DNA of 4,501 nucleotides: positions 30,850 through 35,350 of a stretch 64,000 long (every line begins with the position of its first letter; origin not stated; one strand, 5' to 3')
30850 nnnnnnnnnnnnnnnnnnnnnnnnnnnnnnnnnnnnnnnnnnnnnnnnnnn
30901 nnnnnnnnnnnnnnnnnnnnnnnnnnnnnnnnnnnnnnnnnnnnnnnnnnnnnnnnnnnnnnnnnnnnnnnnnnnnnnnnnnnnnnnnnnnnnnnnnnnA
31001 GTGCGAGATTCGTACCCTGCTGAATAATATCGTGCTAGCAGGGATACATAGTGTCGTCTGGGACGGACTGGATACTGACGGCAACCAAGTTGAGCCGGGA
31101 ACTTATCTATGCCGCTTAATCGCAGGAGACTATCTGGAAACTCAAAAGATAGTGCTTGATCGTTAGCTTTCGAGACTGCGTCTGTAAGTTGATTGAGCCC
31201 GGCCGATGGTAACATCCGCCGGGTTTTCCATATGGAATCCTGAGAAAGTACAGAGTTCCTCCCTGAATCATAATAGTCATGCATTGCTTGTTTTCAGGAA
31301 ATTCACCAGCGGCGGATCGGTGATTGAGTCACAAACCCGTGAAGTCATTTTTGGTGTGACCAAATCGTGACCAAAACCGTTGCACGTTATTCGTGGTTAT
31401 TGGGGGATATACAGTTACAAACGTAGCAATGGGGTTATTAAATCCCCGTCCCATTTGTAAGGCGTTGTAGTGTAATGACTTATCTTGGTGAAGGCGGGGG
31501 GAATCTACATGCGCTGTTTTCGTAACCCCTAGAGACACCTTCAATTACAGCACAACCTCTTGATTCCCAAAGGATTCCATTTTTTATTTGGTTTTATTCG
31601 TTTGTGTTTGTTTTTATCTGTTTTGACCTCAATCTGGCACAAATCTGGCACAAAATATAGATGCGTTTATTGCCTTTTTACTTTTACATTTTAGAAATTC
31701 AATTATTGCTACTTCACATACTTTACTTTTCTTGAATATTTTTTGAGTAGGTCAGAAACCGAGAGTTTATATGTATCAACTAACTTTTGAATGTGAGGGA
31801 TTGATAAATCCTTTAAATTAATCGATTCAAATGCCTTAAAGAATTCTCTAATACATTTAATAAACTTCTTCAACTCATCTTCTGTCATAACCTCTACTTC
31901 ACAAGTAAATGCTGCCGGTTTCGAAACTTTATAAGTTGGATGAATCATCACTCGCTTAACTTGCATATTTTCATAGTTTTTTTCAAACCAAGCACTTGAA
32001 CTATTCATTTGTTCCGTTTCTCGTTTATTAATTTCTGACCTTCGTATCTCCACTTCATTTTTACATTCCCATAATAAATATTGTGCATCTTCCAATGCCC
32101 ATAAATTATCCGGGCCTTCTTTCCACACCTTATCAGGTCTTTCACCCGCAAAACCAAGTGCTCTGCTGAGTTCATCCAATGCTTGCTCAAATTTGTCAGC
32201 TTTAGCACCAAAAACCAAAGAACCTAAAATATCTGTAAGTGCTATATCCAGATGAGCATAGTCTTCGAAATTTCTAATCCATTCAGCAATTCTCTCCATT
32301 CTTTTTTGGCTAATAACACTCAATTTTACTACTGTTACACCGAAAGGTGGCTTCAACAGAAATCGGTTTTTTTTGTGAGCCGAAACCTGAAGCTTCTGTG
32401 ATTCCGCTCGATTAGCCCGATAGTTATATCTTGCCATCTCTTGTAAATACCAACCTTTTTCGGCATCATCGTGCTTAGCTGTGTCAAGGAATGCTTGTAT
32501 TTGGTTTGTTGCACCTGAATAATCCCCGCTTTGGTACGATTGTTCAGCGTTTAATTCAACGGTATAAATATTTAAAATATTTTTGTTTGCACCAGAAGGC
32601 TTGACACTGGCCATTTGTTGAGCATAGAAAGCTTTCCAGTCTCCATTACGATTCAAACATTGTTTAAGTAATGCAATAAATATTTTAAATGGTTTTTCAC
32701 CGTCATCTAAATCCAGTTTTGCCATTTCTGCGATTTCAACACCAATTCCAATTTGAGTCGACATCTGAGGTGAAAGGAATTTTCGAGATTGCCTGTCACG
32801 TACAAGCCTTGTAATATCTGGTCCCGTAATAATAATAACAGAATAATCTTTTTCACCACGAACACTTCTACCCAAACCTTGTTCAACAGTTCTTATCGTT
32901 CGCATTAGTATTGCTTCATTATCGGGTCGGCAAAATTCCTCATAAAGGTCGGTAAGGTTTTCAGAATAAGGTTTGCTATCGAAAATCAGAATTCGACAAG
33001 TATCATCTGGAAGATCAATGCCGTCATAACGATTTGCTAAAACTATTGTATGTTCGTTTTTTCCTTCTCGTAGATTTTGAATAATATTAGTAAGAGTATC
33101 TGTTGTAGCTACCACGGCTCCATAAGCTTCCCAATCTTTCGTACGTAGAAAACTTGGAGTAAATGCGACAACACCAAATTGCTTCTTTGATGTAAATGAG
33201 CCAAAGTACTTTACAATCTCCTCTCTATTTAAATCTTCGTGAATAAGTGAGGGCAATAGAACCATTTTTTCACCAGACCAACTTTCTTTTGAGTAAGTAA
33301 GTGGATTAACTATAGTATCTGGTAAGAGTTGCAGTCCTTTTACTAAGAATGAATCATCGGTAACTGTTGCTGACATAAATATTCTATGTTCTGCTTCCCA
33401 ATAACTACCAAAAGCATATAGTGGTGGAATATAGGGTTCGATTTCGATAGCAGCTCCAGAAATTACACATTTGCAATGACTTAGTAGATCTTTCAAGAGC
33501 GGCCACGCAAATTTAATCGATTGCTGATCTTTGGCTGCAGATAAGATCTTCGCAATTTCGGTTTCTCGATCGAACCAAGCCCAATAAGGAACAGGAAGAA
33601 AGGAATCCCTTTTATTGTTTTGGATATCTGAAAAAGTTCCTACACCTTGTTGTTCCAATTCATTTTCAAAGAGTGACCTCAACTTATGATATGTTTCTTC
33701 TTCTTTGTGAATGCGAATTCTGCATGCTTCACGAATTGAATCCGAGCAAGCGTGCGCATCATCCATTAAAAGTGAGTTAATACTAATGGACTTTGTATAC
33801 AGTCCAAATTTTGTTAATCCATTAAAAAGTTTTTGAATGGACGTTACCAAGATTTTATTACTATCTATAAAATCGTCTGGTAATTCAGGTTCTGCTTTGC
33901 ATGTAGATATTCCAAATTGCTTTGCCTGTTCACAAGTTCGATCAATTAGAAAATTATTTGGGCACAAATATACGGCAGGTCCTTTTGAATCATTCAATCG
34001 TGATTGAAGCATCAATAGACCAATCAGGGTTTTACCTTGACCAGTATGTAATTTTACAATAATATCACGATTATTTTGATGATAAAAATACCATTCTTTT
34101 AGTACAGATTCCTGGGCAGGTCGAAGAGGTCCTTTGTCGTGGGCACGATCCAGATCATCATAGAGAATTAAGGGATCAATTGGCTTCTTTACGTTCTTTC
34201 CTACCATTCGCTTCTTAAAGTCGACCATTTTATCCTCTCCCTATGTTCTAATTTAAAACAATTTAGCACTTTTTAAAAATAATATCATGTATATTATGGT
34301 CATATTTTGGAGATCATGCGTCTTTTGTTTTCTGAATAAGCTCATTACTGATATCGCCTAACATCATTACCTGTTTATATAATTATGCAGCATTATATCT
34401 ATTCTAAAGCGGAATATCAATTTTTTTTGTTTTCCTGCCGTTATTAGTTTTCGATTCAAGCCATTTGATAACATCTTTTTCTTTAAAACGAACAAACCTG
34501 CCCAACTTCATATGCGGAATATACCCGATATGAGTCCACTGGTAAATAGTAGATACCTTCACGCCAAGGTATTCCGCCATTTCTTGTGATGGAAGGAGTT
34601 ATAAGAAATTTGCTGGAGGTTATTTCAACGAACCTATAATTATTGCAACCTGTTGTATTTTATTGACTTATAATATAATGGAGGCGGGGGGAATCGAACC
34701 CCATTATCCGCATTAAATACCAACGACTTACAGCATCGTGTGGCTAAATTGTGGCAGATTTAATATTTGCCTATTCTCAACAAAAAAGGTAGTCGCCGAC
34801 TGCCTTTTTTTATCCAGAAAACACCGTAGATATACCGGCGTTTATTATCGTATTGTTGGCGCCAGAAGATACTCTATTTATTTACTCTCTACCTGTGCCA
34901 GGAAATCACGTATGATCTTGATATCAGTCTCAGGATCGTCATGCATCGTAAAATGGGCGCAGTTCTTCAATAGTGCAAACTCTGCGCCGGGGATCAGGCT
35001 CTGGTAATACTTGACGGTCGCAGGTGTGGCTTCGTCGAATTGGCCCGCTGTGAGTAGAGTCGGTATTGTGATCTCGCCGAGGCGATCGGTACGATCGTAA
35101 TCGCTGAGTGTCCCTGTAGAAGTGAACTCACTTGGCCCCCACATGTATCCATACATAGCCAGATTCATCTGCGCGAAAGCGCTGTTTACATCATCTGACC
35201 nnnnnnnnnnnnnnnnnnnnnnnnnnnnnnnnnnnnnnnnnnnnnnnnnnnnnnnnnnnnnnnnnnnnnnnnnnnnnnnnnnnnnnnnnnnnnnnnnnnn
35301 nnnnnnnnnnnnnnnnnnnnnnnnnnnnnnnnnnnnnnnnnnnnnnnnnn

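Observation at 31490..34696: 3.2-kb AT-rich islet bounded by 18-bp direct repeats (one inside a tRNA 3'-end fragment) carries a standalone SF2 helicase-PD-(D/E)xK nuclease and an excisionase-like HTH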

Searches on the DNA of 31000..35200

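Call 9: search_rna_families(source=window, start=31000, end=35200, threshold=evalue, max_evalue=10, show_alignments=3)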
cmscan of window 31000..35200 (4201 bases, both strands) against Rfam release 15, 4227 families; matches with E-value up to 10: 5.
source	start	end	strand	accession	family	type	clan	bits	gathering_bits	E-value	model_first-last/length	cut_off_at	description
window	33624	33729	-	RF02114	FAM13A-AS1_1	Gene; lncRNA;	-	21.3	70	1.8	1-118/118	no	FAM13A antisense RNA 1 conserved region 1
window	33471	33510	+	RF00610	SNORD110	Gene; snRNA; snoRNA; CD-box;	CL00076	18.3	64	5.3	1-71/71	no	Small nucleolar RNA SNORD110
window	34767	34816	+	RF02066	STnc320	Gene; sRNA;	-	18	50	7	1-55/55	no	Salmonella enterica sRNA STnc320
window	34776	34825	-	RF02056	STnc390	Gene; sRNA;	-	16.9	50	5.5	1-60/60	no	Salmonella sRNA STnc390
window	34688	34702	-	RF00023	tmRNA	Gene;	CL00001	13.3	47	0.021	348-362/374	no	transfer-messenger RNA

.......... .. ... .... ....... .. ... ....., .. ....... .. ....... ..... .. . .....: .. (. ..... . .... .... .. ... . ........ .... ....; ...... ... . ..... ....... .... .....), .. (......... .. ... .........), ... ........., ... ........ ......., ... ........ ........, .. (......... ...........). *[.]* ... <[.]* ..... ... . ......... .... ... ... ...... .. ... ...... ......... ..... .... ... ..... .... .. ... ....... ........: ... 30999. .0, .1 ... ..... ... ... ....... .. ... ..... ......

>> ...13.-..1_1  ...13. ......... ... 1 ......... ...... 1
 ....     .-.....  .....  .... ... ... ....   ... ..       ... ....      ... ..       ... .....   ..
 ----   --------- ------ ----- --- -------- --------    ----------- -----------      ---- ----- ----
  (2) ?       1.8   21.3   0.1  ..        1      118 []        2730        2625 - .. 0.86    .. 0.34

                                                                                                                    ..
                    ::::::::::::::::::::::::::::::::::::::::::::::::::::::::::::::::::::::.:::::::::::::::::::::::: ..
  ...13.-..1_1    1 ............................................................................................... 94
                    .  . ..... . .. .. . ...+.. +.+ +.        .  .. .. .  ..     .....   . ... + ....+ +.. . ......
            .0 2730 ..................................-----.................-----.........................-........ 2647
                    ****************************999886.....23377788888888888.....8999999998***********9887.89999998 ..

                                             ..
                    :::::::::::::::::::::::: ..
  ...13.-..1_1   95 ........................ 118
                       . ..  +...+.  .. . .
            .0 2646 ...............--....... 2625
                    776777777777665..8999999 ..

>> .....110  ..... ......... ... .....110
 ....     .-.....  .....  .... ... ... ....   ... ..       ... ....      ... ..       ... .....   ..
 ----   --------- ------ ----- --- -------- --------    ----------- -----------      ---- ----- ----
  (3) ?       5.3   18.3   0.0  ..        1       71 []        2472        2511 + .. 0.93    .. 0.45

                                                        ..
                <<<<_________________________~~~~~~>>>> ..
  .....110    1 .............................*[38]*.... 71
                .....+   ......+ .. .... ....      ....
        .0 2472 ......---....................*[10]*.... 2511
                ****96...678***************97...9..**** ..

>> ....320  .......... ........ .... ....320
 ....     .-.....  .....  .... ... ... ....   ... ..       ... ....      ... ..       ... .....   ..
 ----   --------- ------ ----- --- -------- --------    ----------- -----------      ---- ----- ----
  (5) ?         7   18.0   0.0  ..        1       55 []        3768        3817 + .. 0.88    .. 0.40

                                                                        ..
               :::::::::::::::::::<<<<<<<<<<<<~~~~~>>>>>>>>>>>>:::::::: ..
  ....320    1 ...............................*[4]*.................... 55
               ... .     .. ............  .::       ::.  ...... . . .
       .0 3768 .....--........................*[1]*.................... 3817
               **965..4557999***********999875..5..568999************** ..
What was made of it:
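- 34680..34703 (-): Right repeat: tmRNA 3'-end fragment (T-arm plus acceptor 3' strand, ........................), without the tmRNA body. Weak Rfam tmRNA hit at model positions 348-362 (call 9).
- Tried and rejected: Rfam hits at E>1 in the islet (lncRNA, snoRNA, Salmonella sRNAs): dismissed as chance (call 9).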
